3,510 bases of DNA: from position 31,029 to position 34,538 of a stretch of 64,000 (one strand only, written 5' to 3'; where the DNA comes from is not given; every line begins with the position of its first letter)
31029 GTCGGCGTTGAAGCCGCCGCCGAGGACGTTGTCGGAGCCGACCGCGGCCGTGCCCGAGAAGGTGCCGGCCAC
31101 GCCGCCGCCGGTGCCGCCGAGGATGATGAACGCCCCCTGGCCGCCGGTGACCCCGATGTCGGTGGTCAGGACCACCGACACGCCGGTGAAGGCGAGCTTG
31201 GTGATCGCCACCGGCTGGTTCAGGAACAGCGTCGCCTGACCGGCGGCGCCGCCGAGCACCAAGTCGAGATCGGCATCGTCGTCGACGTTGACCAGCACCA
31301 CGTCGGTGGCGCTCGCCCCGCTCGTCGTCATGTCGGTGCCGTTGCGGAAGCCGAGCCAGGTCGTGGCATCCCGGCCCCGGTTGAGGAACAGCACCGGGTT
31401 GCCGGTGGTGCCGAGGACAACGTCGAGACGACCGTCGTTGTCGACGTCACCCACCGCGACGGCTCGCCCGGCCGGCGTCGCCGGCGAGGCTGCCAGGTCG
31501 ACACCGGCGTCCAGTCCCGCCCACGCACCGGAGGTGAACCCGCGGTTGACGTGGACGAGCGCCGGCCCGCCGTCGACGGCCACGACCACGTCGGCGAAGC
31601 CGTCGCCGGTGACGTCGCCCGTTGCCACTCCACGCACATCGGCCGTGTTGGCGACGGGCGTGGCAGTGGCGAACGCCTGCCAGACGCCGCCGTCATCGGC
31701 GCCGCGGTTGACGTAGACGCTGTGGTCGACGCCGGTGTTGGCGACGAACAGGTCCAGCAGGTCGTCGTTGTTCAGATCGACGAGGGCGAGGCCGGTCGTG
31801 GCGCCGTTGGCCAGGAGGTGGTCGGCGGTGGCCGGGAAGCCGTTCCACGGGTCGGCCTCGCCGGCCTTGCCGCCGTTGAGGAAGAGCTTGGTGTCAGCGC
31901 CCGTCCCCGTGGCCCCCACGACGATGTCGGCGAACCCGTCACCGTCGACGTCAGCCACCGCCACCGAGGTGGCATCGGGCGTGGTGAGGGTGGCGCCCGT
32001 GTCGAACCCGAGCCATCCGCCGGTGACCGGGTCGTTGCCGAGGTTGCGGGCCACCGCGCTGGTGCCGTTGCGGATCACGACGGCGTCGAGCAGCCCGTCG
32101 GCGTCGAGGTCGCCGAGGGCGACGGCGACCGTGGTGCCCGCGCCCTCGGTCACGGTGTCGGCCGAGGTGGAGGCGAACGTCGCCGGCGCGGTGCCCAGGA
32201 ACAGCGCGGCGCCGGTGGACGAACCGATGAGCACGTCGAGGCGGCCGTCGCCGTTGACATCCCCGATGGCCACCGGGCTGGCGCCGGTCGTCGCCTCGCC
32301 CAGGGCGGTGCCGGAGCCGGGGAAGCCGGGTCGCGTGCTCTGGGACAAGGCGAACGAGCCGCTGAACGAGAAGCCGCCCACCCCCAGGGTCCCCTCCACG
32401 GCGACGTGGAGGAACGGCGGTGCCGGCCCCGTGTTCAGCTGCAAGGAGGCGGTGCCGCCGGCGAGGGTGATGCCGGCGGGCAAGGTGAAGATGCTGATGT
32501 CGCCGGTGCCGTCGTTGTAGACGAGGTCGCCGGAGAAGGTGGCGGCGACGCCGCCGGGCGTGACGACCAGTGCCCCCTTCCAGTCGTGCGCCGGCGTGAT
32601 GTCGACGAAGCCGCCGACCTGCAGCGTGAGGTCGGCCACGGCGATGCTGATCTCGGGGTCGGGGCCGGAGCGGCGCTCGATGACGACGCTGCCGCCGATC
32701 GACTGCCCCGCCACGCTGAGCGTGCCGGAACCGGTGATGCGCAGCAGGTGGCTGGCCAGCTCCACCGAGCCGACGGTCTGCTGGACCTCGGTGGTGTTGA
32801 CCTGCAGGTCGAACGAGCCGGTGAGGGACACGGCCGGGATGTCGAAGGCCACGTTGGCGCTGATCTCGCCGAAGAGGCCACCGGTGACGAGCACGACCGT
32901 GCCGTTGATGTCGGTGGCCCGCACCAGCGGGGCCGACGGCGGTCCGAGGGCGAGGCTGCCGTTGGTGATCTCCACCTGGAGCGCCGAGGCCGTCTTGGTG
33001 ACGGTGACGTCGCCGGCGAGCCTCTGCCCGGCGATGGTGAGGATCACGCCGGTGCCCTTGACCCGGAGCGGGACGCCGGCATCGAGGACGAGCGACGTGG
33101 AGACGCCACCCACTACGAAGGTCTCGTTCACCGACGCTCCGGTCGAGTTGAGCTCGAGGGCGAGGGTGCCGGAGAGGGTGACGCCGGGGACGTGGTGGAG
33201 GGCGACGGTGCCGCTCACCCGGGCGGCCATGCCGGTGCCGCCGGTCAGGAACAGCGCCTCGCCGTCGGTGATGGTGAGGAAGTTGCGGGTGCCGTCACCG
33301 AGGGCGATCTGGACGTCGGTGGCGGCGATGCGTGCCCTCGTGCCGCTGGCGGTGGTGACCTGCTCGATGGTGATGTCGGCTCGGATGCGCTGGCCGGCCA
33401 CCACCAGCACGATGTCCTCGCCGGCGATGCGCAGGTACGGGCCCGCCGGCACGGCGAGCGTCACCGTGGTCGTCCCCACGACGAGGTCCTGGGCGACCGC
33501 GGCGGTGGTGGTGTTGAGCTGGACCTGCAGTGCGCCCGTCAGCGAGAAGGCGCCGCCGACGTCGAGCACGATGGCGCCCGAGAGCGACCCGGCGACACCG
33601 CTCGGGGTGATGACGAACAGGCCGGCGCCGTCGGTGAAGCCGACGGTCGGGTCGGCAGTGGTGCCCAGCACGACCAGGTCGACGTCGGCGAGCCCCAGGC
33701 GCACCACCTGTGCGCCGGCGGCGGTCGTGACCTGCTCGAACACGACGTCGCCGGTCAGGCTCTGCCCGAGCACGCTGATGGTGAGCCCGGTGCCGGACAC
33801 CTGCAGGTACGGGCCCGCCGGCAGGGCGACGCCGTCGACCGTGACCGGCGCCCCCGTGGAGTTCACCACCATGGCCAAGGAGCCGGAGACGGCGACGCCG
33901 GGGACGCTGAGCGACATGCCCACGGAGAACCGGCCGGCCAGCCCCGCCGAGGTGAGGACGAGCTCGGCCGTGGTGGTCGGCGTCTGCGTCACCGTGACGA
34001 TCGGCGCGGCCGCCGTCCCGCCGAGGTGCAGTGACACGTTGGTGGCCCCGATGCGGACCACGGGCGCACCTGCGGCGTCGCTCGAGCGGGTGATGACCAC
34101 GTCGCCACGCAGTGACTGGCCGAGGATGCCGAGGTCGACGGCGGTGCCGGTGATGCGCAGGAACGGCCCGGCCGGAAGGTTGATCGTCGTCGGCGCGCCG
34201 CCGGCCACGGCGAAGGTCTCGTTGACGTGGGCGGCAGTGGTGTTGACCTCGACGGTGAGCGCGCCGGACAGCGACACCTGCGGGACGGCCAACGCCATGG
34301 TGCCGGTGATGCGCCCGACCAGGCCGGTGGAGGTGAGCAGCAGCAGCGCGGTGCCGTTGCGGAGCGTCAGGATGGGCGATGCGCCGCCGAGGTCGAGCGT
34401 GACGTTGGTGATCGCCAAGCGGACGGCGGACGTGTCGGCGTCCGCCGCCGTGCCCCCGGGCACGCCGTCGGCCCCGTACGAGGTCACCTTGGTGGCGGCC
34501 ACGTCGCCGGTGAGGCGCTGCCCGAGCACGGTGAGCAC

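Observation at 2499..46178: Uninterrupted 43.7-kb gene for a ~14,550-aa secreted protein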

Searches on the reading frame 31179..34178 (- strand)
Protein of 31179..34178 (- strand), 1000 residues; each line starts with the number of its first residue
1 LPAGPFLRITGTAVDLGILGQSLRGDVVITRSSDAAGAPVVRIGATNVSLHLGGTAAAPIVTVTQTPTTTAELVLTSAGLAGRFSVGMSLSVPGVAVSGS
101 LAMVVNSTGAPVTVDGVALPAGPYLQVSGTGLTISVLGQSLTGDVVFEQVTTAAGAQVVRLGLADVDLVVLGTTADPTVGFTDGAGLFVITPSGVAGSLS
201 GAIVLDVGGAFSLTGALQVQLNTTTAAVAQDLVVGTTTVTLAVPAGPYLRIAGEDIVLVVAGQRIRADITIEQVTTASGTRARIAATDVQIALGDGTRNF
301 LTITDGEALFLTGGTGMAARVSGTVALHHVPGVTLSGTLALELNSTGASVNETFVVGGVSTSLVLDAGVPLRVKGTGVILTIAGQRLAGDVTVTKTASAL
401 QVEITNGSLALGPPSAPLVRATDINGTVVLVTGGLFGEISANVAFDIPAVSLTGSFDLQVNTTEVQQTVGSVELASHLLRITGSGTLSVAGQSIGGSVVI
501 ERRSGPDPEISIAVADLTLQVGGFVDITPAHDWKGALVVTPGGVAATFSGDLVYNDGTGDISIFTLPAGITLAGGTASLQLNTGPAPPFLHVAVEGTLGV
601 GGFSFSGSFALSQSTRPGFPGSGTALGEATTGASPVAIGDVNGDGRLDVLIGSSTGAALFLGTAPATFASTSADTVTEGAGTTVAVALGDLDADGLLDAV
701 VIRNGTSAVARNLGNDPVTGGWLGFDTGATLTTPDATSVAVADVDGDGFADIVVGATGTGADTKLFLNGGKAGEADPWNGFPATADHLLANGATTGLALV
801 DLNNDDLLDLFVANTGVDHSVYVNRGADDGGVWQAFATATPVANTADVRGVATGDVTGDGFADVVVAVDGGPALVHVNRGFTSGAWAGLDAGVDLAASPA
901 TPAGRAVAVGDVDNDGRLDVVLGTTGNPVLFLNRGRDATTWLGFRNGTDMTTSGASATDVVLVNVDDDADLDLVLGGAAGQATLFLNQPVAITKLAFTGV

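Call 5: search_protein_families(library=pfam, proteins=[window:31179-34178:-], max_evalue=0.01)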
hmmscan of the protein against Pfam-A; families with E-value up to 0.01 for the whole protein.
window:31179-34178:- (1000 aa): 2 families
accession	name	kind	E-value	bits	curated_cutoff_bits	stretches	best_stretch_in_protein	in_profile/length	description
PF13517.12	FG-GAP_3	-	1.9e-26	92.9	26.9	5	640-701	1-61/61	FG-GAP-like repeat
PF01839.29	FG-GAP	-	4.9e-23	81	22.1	4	737-759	3-25/37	FG-GAP repeat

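Call 30: search_protein_families(library=ncbifam, proteins=[window:31179-34178:-], max_evalue=0.01)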
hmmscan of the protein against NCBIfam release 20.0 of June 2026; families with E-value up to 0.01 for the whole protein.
window:31179-34178:- (1000 aa): 0 families

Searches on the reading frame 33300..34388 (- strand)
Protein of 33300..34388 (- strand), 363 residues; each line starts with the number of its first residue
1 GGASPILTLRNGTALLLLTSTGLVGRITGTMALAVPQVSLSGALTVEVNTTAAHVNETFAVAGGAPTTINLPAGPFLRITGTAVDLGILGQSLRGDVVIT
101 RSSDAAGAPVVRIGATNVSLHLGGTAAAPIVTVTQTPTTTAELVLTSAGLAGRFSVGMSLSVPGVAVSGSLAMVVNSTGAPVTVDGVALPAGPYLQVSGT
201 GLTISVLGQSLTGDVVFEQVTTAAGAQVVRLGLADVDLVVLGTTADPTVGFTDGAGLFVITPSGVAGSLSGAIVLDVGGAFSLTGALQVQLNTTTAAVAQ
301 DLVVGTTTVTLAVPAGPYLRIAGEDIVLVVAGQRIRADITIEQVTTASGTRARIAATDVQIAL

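Call 26: find_homologous_proteins(query=window:33300-34388:-, max_evalue=0.001)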
Query window:33300-34388:- (363 aa): 52 proteins with E <= 0.001 among 8000 candidates.
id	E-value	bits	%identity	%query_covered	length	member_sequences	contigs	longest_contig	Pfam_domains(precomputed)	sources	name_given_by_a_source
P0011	9.7e-80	286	44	71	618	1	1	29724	-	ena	-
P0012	8.8e-79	283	39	98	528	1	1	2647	-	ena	-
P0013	6.8e-76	274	60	59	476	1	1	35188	-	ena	-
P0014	4.9e-65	238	45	99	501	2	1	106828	-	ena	-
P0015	4.3e-61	225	39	88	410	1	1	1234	-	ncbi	ncbi:MAG: hypothetical protein AAB263_12550, partial [Planctomycetota bacterium]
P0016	3.0e-51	193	43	84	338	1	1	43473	-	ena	-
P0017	6.0e-50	188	50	43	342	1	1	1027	-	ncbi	ncbi:MAG: hypothetical protein ACRCSL_06855, partial [Microbacterium sp.]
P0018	2.4e-48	183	36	96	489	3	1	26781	-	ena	-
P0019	8.6e-48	181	37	88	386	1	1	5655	-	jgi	-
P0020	1.2e-43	168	36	80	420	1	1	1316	-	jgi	-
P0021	6.9e-43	165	39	53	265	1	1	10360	-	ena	-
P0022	2.3e-42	164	37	92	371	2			-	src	-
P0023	7.5e-39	152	40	75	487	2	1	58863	-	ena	-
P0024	1.5e-38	151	40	77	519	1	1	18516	-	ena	-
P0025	3.6e-37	147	31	96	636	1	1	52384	-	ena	-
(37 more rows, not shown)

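Call 34: predict_structure(alignment_id=A4)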
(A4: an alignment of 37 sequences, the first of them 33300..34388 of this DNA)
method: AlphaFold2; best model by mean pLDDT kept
length: 363 residues; sequences in the alignment: 37
mean_pLDDT: 94.2   pTM: 0.84
mean pLDDT of the five models: 94.2, 93.8, 91.8, 91.6, 90.5
residues with pLDDT >= 90: 322; 70-90: 38; 50-70: 2; < 50: 1
segments of 3 or more residues with pLDDT < 50: none
pLDDT, mean of each block of 10 residues (from residue 1): 78 95 97 92 97 97 92 97 93 95 95 95 88 89 96 94 91 96 94 96 93 97 94 97 91 98 97 93 97 97 97 96 97 96 91 95 92
secondary structure, 60 per line:
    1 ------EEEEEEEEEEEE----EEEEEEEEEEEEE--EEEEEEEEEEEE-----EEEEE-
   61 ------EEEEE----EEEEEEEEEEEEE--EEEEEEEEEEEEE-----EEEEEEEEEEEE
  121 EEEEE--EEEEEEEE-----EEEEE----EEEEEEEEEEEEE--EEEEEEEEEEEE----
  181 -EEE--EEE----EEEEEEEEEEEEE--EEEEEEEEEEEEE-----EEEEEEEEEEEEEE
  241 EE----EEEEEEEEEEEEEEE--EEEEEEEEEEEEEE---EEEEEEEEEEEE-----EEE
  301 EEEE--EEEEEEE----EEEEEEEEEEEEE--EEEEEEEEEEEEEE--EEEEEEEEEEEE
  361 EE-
elements in order: E7-18 E23-35 E38-49 E55-59 E67-71 E76-88 E91-103 E109-125 E128-135 E141-145 E150-162 E165-176 E182-184 E187-189 E194-206 E209-221 E227-242 E247-261 E264-277 E281-292 E298-304 E307-313 E318-330 E333-346 E349-362

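Call 90: fold_search(model_id=the predicted structure, library=pdb)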
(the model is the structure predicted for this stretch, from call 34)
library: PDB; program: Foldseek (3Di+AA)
matches with E <= 10: 712; with E <= 0.001: 0
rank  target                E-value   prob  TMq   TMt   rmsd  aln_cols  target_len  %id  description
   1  8agd_A                5.9e-03  0.97  0.26  0.12  18.1       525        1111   10  Full SDBC and SOD assembly (released 2023-04-12)
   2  8ae1_A                8.9e-03  0.77  0.19  0.10  22.2       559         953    9  Structure of trimeric SlpA outer membrane protein (released 2022-11-30)
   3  3njt                  1.1e-02  0.60  0.17  0.15  27.1       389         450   10  Crystal structure of the R450A mutant of the membrane protein FhaC (released 2010-11-03)
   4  6ofr                  1.7e-02  0.72  0.22  0.13  24.6       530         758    9  The crystal structure of the outer membrane transporter YddB from Escherichia coli (released 2019-10-02)
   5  5fp2_B                2.2e-02  0.77  0.23  0.17  23.2       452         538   10  Crystal structure of the siderophore receptor PirA from Pseudomonas aeruginosa (released 2015-12-09)
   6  4zgv_A                2.2e-02  0.75  0.24  0.13  25.4       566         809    9  The Crystal Structure of the Ferredoxin Receptor FusA from Pectobacterium atrosepticum SCRI1043 (released 2016-08-31)
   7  5ldt_A                2.6e-02  0.35  0.17  0.15  28.0       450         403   10  Crystal Structures of MOMP from Campylobacter jejuni (released 2016-10-26)
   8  6wil                  2.7e-02  0.75  0.21  0.16  24.4       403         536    8  CdiB from Acinetobacter baumannii (released 2020-11-04)
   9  8us2_A                2.8e-02  0.66  0.18  0.14  21.6       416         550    8  P22121 Crystal structure of TamA from Pseudomonas aeruginosa at 3.95 Ang (released 2024-06-26)
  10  8us3                  2.9e-02  0.57  0.19  0.14  22.7       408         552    9  C2 Crystal structure of TamA from Pseudomonas aeruginosa at 3.1 Ang (released 2024-06-26)
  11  3t24_A                2.9e-02  0.44  0.18  0.18  25.2       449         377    8  Crystal structure of Pseudomonas aeruginosa OpdQ (released 2012-02-08)
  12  4frx_A                3.1e-02  0.33  0.18  0.16  26.4       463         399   10  Crystal Structure of Pseudomonas aeruginosa OccK8 (OprE) (released 2013-07-24)
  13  7zgx_A                3.4e-02  0.80  0.25  0.13  18.8       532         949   10  S-layer Deinoxanthin Binding Complex, C1 symmetry (released 2022-07-13)
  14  5nc3                  3.5e-02  0.69  0.23  0.14  20.5       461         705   10  Crystal structure of the ferric enterobactin receptor (PfeA) from Pseudomonas aeruginosa in complex with the tris-catech (released 2018-03-21)
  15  5out                  4.2e-02  0.63  0.23  0.14  20.5       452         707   10  CRYSTAL STRUCTURE OF THE FERRIC ENTEROBACTIN RECEPTOR (PFEA) MUTANT (G324V) FROM PSEUDOMONAS AERUGINOSA (released 2018-09-05)
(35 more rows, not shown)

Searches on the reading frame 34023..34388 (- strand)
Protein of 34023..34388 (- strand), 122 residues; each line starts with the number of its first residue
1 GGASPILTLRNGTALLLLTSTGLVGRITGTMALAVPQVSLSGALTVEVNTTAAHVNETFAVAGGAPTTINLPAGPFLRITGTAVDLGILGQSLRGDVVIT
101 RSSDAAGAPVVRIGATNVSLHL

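Call 27: search_solved_structures(query=A3, max_evalue=1)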
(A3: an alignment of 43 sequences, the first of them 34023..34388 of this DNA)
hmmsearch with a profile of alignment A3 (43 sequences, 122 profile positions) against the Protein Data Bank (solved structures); distinct sequences matched with E-value up to 1: 9.
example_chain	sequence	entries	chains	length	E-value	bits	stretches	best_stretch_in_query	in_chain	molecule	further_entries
8bl6_A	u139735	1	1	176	0.025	18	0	46-82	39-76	dIG14-scdim-EF62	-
8bl3_A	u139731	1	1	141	0.12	15.8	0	50-82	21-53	scIg12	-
8uur_A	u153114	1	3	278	0.14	15.5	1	38-114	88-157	AfpX13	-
7p48_T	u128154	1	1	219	0.49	13.8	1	78-114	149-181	50S ribosomal protein L25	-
4wce_S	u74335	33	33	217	0.49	13.8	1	78-114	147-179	50S ribosomal protein L25 | Large ribosomal subunit protein bL25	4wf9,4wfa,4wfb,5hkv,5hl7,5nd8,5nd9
6m5y_A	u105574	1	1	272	0.52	13.7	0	57-121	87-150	Galectin-1,Galectin-1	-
4fxt_A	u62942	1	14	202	0.57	13.6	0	6-116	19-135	Uncharacterized protein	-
8yzn_A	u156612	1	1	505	0.73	13.2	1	58-106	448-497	Lipase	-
8yzo_A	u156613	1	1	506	0.89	13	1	58-106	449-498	Lipase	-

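Call 52: search_protein_representatives(alignment_id=A3)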
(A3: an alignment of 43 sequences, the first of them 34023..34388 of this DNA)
Query: 43 sequences, 122 profile positions. Proteins with E-value up to 0.001 (for the whole library): 1911; up to 1e-10: 1276; up to 1e-30: 517. The best 150 are listed.
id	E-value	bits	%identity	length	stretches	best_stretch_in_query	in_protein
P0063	0.0e+00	3125.0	-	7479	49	1-121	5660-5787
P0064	0.0e+00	2447.0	-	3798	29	8-122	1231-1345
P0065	0.0e+00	2152.4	-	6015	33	3-121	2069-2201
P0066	0.0e+00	1810.5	-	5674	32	1-122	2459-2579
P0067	0.0e+00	1620.9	-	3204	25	3-121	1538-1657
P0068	0.0e+00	1582.2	-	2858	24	1-122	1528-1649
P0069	0.0e+00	1453.0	-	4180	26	2-121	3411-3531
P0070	0.0e+00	1438.2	-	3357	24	4-122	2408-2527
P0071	0.0e+00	1415.3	-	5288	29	1-121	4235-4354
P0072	0.0e+00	1399.5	-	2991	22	4-122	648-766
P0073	0.0e+00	1363.0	-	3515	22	7-121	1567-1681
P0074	0.0e+00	1286.3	-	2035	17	4-121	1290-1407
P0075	0.0e+00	1244.9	-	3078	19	5-122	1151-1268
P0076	0.0e+00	1235.4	-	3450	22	5-121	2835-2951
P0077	0.0e+00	1224.8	-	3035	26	2-121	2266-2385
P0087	2.8e-270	896.1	-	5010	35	3-122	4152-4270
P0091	1.1e-254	845.7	-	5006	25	4-122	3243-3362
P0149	7.2e-125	426.6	-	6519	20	1-120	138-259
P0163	8.3e-114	390.9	-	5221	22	4-121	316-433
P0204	5.4e-94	326.9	-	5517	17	3-121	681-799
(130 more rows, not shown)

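Call 53: list_cluster_members(proteins=[P0063, P0064, P0065, P0066, P0071, P0087, P0091, P0149, P0163, P0204])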
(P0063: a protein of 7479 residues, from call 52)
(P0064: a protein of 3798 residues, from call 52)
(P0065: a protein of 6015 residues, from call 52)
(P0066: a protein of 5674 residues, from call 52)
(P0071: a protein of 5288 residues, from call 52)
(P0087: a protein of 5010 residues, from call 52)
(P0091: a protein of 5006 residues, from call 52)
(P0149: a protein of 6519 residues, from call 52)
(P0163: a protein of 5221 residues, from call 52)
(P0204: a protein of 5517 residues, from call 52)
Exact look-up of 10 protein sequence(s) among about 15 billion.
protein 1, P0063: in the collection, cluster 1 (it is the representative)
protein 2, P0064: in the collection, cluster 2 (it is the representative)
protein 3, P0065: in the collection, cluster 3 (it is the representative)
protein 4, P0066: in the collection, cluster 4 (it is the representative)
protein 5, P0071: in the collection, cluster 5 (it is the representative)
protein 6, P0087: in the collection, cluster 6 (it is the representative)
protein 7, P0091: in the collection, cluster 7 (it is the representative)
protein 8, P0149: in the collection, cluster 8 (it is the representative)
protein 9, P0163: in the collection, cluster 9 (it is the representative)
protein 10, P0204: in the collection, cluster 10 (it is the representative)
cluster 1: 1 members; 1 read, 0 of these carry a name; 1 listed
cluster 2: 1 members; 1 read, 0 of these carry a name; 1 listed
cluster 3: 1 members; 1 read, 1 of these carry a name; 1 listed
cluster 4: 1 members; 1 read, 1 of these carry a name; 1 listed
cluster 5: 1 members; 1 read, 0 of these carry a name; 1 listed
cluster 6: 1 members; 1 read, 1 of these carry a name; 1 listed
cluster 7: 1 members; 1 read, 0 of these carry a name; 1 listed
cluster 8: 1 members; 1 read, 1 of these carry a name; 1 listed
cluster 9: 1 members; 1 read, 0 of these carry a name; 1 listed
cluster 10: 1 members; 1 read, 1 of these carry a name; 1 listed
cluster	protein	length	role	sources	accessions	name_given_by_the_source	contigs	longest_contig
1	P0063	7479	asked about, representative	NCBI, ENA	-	-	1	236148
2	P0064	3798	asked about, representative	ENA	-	-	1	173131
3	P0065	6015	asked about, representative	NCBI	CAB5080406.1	hypothetical protein D3OALGB2SA_510, partial [Olavius algarvensis associated ...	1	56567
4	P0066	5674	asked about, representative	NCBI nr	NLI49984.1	hypothetical protein [Propionibacterium sp.]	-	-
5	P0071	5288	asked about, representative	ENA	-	-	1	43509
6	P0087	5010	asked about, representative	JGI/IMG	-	hypothetical protein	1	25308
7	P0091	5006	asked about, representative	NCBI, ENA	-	-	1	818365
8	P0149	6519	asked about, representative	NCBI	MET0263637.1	MAG: hypothetical protein ABW223_12110, partial [Rariglobus sp.]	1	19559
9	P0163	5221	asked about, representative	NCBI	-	-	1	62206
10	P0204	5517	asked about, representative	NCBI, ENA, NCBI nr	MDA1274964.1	MAG: calcium-binding protein [Verrucomicrobia bacterium] | calcium-binding protein [Verrucomicrobiota bacterium]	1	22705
